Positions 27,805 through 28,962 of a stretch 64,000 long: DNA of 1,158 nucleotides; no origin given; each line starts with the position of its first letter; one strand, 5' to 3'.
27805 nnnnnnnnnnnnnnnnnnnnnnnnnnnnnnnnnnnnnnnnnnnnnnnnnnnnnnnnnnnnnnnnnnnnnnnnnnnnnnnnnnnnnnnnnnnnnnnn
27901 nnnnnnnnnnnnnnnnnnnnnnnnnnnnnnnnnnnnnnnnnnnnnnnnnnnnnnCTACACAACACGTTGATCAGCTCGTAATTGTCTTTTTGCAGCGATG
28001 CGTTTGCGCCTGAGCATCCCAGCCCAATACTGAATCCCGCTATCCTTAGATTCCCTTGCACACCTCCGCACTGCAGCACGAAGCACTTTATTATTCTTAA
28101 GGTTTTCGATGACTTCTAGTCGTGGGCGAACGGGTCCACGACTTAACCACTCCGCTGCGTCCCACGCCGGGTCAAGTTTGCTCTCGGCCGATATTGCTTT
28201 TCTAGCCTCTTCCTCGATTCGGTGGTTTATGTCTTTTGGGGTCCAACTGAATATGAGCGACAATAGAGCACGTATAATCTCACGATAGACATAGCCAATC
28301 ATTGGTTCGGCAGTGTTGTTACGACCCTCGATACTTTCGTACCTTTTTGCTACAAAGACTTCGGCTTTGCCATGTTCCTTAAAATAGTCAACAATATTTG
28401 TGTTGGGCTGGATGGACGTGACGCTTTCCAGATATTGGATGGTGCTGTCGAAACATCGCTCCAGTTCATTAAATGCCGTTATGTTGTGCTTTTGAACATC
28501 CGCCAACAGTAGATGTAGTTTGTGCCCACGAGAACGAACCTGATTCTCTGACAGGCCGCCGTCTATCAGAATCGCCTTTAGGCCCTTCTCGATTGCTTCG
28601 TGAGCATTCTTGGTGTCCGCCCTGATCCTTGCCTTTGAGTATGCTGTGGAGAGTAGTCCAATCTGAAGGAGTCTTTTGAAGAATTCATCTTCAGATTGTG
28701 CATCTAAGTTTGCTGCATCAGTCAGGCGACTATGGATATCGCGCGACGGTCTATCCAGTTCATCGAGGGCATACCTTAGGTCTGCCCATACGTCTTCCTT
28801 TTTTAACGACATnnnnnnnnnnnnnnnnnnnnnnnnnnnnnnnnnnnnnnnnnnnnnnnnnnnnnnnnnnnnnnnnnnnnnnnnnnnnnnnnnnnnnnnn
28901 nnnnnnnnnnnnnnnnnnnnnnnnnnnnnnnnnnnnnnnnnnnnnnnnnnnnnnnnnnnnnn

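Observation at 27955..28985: Candidate uncharacterised two-gene module: Cys4 zinc-ribbon mini-protein translationally coupled to a 285-aa HEPN-like (Rx4-6H) protein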

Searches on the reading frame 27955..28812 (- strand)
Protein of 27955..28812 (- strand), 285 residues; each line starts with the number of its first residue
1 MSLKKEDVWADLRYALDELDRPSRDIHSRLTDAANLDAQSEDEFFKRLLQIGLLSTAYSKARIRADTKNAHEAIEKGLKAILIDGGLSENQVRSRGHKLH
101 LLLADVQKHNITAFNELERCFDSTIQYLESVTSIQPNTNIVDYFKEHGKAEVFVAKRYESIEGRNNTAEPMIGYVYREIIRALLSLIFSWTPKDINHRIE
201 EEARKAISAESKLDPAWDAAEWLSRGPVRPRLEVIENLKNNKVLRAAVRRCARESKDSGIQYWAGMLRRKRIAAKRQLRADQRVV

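Call 4: search_protein_families(library=pfam, proteins=[window:27955-28812:-], max_evalue=1)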
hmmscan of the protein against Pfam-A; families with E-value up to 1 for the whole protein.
window:27955-28812:- (285 aa): 1 family
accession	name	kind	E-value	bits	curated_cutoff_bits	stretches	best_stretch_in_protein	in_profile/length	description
PF05168.19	HEPN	-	0.0079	16.8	22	1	69-122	30-78/117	HEPN domain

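Call 5: search_protein_families(library=padloc, proteins=[window:27955-28812:-], max_evalue=1)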
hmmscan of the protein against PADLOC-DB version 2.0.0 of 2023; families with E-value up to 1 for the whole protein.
window:27955-28812:- (285 aa): 0 families

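Call 6: search_protein_families(library=ncbifam, proteins=[window:27955-28812:-], max_evalue=1)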
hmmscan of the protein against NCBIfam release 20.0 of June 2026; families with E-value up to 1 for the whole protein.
window:27955-28812:- (285 aa): 0 families

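Call 8: find_homologous_proteins(query=window:27955-28812:-, max_evalue=0.001)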
Query window:27955-28812:- (285 aa): 196 proteins with E <= 0.001 among 2620 candidates; the best 120 are listed.
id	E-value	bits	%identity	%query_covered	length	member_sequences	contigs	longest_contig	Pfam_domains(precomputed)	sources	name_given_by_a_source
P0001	4.7e-183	625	100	100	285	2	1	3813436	-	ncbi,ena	-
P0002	2.2e-161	553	73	77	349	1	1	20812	PF05168.20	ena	-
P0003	1.4e-156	538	87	100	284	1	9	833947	-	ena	-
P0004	3.5e-156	536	87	100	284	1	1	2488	-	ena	-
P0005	5.6e-156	536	87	100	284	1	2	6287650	-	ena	-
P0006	9.5e-156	535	87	100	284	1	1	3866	-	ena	-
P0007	2.3e-155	534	87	100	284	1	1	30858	-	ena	-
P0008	2.7e-154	530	86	100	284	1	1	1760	-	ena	-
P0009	6.4e-154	529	85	100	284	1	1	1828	-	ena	-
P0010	6.3e-151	519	84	100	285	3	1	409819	-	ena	-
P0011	3.5e-150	517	86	97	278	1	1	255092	-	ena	-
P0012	6.3e-150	516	84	100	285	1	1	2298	-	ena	-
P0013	1.4e-149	515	85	100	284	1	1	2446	-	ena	-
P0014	6.8e-149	513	83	100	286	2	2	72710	-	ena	-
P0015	8.5e-149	512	82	100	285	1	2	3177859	-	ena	-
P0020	9.2e-145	499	81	100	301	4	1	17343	-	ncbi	-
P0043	2.1e-140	485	77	100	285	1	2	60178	-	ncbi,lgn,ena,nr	ncbi:MAG: hypothetical protein F4X11_07965 [Acidobacteria bacterium]|nr:hypothetical protein [Acidob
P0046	2.1e-139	481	79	100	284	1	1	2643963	-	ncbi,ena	-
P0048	2.4e-138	478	80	100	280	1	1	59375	PF05168.20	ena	-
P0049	1.6e-137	475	80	97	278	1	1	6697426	-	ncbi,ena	-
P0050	1.7e-137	475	79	100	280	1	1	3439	PF05168.20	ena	-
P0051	2.2e-137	475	76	100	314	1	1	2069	PF05168.20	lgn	-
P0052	2.6e-137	475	78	99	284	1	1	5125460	-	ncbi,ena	-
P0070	3.1e-131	455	75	100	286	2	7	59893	-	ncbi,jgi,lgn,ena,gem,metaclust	metaclust:\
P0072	6.5e-131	454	74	100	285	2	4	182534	-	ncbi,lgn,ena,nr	ncbi:MAG: HEPN domain-containing protein [Gammaproteobacteria bacterium]|nr:HEPN domain-containing p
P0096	5.3e-124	431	72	95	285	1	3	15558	-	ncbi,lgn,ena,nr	ncbi:MAG: hypothetical protein OXQ89_22565 [Rhodospirillaceae bacterium]|nr:hypothetical protein [Rh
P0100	1.2e-120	420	74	95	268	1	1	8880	PF05168.20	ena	-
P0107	1.5e-115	403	73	97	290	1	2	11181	PF05168.20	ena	-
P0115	6.7e-114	398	70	100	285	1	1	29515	PF05168.20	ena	-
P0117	2.4e-113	396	73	97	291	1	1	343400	PF05168.20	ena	-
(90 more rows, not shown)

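Call 9: search_solved_structures(query=window:27955-28812:-, max_evalue=10, show_alignments=3)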
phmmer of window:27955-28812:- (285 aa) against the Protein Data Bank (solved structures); distinct sequences matched with E-value up to 10: 0.

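Call 10: search_protein_families(library=phrogs, proteins=[window:27955-28812:-], max_evalue=1)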
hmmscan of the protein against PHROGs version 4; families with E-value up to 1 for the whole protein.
window:27955-28812:- (285 aa): 3 families
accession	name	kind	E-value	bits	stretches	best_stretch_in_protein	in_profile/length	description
phrog_10023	-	unknown function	0.14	13.6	1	119-199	14-87/90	-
phrog_37182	-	unknown function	0.17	13.3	1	78-128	14-67/114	-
phrog_9118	-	unknown function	0.24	12.8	1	125-155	3-33/143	-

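Call 14: find_related_loci(query=window:27955-28812:-, collection=genome_contigs, flank=6000)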
Query window:27955-28812:- (285 aa) in genome_contigs; peptide patterns used: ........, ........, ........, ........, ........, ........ (x = any residue, [..] = any of these).
55 stretches matched a pattern, but none encodes a relative of the query by tblastn (E <= 1e-3).

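Call 15: find_encoding_contigs(protein=P0001, flank=6000, max_places=3)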
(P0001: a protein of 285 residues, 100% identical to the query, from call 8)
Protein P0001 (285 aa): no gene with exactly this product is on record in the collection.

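Call 16: find_encoding_contigs(protein=P0005, flank=6000, max_places=3)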
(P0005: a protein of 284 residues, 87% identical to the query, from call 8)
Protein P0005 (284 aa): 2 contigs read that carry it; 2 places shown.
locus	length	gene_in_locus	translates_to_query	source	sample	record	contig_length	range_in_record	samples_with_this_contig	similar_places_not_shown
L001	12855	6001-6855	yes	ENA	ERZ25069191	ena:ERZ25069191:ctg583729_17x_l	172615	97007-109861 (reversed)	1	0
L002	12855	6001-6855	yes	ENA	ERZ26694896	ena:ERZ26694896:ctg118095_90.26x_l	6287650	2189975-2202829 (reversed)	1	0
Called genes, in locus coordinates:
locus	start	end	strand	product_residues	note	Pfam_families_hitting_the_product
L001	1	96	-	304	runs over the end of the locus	PF01156:IU_nuc_hydro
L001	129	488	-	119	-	PF02311:AraC_binding, PF07883:Cupin_2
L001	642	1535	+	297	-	PF00248:Aldo_ket_red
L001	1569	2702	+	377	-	PF02746:MR_MLE_N, PF13378:MR_MLE_C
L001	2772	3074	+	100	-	PF01909:NTP_transf_2, PF18765:Polbeta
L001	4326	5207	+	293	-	-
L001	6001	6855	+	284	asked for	-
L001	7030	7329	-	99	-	-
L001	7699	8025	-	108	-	PF21716:dnstrm_HI1420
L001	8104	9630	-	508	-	PF02661:Fic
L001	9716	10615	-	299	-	PF00892:EamA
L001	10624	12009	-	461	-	PF00884:Sulfatase, PF01663:Phosphodiest (faint), PF16347:SGSH_C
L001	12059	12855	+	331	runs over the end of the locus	PF22612:GH113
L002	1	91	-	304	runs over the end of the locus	PF01156:IU_nuc_hydro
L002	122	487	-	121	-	PF07883:Cupin_2, PF02311:AraC_binding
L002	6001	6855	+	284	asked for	-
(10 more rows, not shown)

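Call 17: find_encoding_contigs(protein=P0049, flank=6000, max_places=3)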
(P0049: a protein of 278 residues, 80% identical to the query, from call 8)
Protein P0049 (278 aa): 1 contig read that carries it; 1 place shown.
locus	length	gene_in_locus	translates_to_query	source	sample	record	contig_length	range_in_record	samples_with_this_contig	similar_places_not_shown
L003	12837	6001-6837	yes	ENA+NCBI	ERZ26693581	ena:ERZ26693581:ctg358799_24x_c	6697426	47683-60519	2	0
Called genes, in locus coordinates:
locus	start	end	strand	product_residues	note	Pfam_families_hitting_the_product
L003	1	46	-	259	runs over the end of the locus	-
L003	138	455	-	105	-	-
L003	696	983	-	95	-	-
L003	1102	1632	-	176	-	-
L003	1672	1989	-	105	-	-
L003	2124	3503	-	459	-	PF01078:Mg_chelatase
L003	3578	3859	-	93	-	-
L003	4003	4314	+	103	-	PF13560:HTH_31 (weak)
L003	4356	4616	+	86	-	-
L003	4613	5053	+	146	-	PF01850:PIN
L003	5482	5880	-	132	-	-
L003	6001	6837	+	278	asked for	-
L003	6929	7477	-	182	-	-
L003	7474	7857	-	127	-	PF00436:SSB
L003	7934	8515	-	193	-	-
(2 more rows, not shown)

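Call 21: find_related_loci(query=A1, collection=genome_contigs, flank=5000)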
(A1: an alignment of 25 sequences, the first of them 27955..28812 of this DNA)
Query A1 (285 aa) in genome_contigs; peptide patterns used: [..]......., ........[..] (x = any residue, [..] = any of these).
162 stretches matched a pattern; 16 encode a relative of the query (tblastn E <= 1e-3); 15 distinct loci.
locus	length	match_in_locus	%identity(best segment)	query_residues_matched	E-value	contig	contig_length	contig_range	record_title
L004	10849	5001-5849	79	1-284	1e-147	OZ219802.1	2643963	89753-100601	MAG: Chloroflexota bacterium isolate 50a8419b-8e17-430b-920a-11f3287aca29 genome assembly, chromosome: 2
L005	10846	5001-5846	78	1-283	1e-145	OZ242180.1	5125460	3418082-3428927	MAG: Candidatus Latescibacterota bacterium isolate 7123bf0d-be33-4206-a55c-e1281b3fc930 genome assembly, chromosome: 1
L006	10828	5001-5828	79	1-276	2e-145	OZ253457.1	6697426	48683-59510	MAG: Vicinamibacterales bacterium isolate 96a1e1f6-da0d-41ae-928b-732dd312bced genome assembly, chromosome: 1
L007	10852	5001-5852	77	1-284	2e-144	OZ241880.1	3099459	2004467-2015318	MAG: Dehalococcoidia bacterium isolate 7793bf3c-8c6b-46c4-b31f-2e3337617696 genome assembly, chromosome: 1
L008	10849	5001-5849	75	1-283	4e-140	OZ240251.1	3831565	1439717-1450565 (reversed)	MAG: Chloroflexota bacterium isolate d34784d7-597f-4c6c-9d13-8b2b1f638dff genome assembly, chromosome: 1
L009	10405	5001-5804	76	1-268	6e-140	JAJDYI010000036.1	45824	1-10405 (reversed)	MAG: Alphaproteobacteria bacterium isolate jk18x34bins.19 k141_540401, whole genome shotgun sequence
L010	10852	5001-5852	74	1-284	3e-139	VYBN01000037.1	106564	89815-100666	MAG: Gammaproteobacteria bacterium isolate SB0673_bin_2 NODE_47_length_106619_cov_65.942101, whole genome shotgun sequen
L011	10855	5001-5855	75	1-284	4e-139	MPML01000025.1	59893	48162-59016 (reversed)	MAG: Caldilineaceae bacterium bin5 NODE_911_length_59893_cov_16.9641_ID_1821, whole genome shotgun sequence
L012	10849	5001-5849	73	1-283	5e-138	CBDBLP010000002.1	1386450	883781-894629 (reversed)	MAG: Alphaproteobacteria bacterium isolate 37c3e897-58c7-439f-9262-4bba990a831e genome assembly, contig: contig_2, whole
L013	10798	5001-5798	70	1-268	1e-122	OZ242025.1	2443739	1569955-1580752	MAG: Dehalococcoidia bacterium isolate 154789fe-1cbe-4e12-9e25-a4d867c0b0dd genome assembly, chromosome: 1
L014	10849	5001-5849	65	7-284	3e-119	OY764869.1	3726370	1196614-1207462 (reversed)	MAG: Dehalococcoidia bacterium isolate 68cf78b7-8a41-43a5-8848-46054f5a18e3 genome assembly, chromosome: 1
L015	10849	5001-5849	65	7-284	2e-118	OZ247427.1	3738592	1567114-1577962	MAG: Dehalococcoidia bacterium isolate b7f8797e-9f69-4263-9aa4-ebb5cb8f718b genome assembly, chromosome: 1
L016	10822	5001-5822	61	1-284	1e-104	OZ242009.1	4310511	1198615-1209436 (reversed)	MAG: Dehalococcoidia bacterium isolate 899261b6-bc8c-404b-9ed8-1f9bb82080cc genome assembly, chromosome: 1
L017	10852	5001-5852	81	1-284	1e-153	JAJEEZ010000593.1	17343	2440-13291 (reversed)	MAG: Candidatus Latescibacterota bacterium isolate p16x34bins.62 k141_892926, whole genome shotgun sequence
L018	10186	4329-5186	50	1-285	9e-89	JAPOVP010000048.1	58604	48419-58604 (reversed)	MAG: Caldilineaceae bacterium isolate COS1_bin_2 NODE_309_length_58604_cov_63.9372, whole genome shotgun sequence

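Call 34: predict_structure(alignment_id=A1)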
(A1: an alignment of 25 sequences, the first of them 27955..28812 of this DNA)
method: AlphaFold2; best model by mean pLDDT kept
length: 285 residues; sequences in the alignment: 25
mean_pLDDT: 84.0   pTM: 0.80
mean pLDDT of the five models: 84.0, 81.6, 81.5, 78.1, 74.0
residues with pLDDT >= 90: 136; 70-90: 114; 50-70: 15; < 50: 20
segments of 3 or more residues with pLDDT < 50: 150-169
pLDDT, mean of each block of 10 residues (from residue 1): 90 90 75 81 88 80 80 94 93 85 95 96 86 69 76 37 42 85 94 94 95 88 92 90 94 90 91 87 69
secondary structure, 60 per line:
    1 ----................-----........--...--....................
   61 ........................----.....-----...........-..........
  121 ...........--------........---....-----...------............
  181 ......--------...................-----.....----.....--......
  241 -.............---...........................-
elements in order: H5-20 H26-33 H41-84 H89-93 H99-109 H111-131 H140-147 H151-154 H169-186 H195-213 H219-223 H228-232 H235-240 H242-254 H258-284

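Call 36: search_protein_representatives(alignment_id=A1)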
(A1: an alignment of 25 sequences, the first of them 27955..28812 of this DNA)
Query: 25 sequences, 285 profile positions. Proteins with E-value up to 0.001 (for the whole library): 74; up to 1e-10: 34; up to 1e-30: 22. The best 74 are listed.
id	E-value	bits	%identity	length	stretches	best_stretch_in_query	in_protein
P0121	1.5e-108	378.6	-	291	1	1-283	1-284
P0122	1.7e-105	368.7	-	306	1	1-282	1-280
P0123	8.9e-105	366.3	-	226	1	63-284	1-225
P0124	4.5e-104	364.0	-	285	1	1-284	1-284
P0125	5.4e-98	344.1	-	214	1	2-210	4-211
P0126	2.9e-80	285.9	-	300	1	2-284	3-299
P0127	7.6e-79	281.2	-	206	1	131-285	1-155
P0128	2.1e-75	269.9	-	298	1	1-278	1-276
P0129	1.9e-73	263.5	-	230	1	1-212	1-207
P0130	6.9e-69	248.5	-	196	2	54-206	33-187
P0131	1.3e-67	244.4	-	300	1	1-280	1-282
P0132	8.7e-63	228.5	-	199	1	5-193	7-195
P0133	7.1e-59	215.7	-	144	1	1-135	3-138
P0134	1.7e-56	207.8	-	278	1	60-283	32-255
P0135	8.9e-56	205.5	-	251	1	1-137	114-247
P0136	4.2e-45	170.5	-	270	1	54-276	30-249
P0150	3.2e-13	65.9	-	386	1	54-274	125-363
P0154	7.0e-11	58.2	-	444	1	68-211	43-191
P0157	2.4e-09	53.1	-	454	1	68-214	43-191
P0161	1.2e-08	50.9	-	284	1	68-209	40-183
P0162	3.0e-08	49.6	-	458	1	69-210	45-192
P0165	8.2e-08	48.1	-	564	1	49-207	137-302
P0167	1.0e-07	47.8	-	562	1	61-216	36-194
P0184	3.6e-05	39.5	-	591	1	64-208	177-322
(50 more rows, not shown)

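Call 37: search_protein_families(library=pfam, proteins=[P0134, P0136, P0150, P0154, P0157, P0162, P0165, P0167, P0161, P0184], max_evalue=0.01)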
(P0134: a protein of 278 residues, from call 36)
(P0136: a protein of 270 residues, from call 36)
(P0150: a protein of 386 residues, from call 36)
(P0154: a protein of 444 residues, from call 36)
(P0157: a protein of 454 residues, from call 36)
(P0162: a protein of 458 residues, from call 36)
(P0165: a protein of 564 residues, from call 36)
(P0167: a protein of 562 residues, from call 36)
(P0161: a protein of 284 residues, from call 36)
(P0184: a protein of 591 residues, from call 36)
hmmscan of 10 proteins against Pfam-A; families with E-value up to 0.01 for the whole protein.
P0134 (278 aa): 0 families

P0136 (270 aa): 0 families

P0150 (386 aa): 0 families

P0154 (444 aa): 1 family
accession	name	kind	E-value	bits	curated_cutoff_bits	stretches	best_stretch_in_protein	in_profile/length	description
PF20420.3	DUF6702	-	0.0093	16.4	24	0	328-364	56-92/141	Domain of unknown function (DUF6702)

P0157 (454 aa): 1 family
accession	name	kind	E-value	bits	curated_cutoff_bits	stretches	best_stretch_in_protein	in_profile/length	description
PF05168.19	HEPN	-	3.6e-05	24.3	22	1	45-93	31-78/117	HEPN domain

P0162 (458 aa): 0 families

P0165 (564 aa): 0 families

P0167 (562 aa): 0 families

P0161 (284 aa): 1 family
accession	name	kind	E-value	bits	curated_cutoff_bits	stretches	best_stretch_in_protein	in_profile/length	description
PF05168.19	HEPN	-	0.0051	17.4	22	1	42-76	31-65/117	HEPN domain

P0184 (591 aa): 1 family
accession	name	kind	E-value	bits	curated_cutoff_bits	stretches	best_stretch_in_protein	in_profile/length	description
PF05168.19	HEPN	-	0.0053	17.3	22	0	184-224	32-72/117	HEPN domain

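Call 39: find_encoding_contigs(protein=P0046, flank=6000, max_places=2)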
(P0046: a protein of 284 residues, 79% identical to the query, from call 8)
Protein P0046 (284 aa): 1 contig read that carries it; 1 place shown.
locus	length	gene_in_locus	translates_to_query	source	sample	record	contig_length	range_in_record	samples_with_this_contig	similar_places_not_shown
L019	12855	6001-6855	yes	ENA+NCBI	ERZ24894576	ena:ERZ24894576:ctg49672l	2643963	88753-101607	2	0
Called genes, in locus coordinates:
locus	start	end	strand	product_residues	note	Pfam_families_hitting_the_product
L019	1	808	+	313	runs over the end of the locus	PF08379:Bact_transglu_N, PF01841:Transglut_core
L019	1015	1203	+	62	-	-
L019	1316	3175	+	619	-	-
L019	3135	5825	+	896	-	PF07669:Eco57I (weak)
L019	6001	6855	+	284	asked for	-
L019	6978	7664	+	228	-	PF18734:HEPN_AbiU2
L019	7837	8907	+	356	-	PF13784:Fic_N (weak), PF02661:Fic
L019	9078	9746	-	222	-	PF00072:Response_reg, PF00196:GerE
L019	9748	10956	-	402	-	PF07730:HisKA_3 (weak), PF02518:HATPase_c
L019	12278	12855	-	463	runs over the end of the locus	PF00890:FAD_binding_2 (faint), PF01134:GIDA (faint), PF01262:AlaDh_PNT_C (faint), PF07992:Pyr_redox_2, PF12831:FAD_oxidored (weak), PF13738:Pyr_redox_3, PF00070:Pyr_redox, PF02852:Pyr_redox_dim, +2 more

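Call 40: find_encoding_contigs(protein=P0052, flank=6000, max_places=2)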
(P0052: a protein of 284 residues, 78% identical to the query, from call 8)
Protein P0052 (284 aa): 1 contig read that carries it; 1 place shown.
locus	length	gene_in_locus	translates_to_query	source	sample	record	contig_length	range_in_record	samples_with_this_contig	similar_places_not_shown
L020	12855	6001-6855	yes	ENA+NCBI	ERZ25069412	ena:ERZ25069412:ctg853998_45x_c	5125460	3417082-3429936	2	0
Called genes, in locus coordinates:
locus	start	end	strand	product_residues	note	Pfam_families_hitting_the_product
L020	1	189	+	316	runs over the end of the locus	-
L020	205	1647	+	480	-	PF13637:Ank_4 (faint), PF00023:Ank (faint), PF13606:Ank_3 (faint), PF12796:Ank_2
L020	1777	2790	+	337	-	PF13637:Ank_4 (faint), PF00023:Ank (faint), PF13606:Ank_3 (faint), PF12796:Ank_2 (weak), PF13857:Ank_5 (weak)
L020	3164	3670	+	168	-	PF10386:DUF2441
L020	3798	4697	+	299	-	-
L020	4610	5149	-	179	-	-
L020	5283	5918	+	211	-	PF01261:AP_endonuc_2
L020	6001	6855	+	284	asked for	-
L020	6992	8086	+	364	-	PF13525:YfiO (faint)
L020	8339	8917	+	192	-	PF02525:Flavodoxin_2, PF03358:FMN_red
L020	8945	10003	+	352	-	PF02423:OCD_Mu_crystall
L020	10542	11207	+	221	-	PF01209:Ubie_methyltran (weak), PF13489:Methyltransf_23, PF13847:Methyltransf_31 (weak), PF08241:Methyltransf_11, PF08242:Methyltransf_12, PF13649:Methyltransf_25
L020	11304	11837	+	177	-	-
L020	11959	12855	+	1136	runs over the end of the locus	PF16244:DUF4901 (faint), PF02517:Rce1-like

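Call 41: find_encoding_contigs(protein=P0072, flank=6000, max_places=3)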
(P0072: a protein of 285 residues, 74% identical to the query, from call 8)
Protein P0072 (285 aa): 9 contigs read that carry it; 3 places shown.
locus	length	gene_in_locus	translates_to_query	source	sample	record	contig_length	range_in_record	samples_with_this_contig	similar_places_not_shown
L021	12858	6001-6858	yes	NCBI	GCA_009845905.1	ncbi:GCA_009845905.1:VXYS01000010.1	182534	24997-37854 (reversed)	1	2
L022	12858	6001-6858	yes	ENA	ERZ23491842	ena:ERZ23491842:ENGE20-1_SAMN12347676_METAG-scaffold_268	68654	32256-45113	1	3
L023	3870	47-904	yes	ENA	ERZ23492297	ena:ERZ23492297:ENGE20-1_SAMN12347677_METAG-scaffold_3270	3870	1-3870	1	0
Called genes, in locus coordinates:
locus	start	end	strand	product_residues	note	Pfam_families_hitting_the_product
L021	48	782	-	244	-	-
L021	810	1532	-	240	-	-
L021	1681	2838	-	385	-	PF02661:Fic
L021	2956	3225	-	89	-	-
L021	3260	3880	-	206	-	-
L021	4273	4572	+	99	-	-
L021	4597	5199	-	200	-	PF01810:LysE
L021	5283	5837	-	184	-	-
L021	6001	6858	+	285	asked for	-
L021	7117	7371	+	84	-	-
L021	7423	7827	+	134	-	-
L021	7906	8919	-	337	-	PF01476:LysM, PF08378:NERD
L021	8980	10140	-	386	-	PF14088:DUF4268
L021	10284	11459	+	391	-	PF12686:DUF3800 (weak)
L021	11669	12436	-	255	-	-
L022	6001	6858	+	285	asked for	-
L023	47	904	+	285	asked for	-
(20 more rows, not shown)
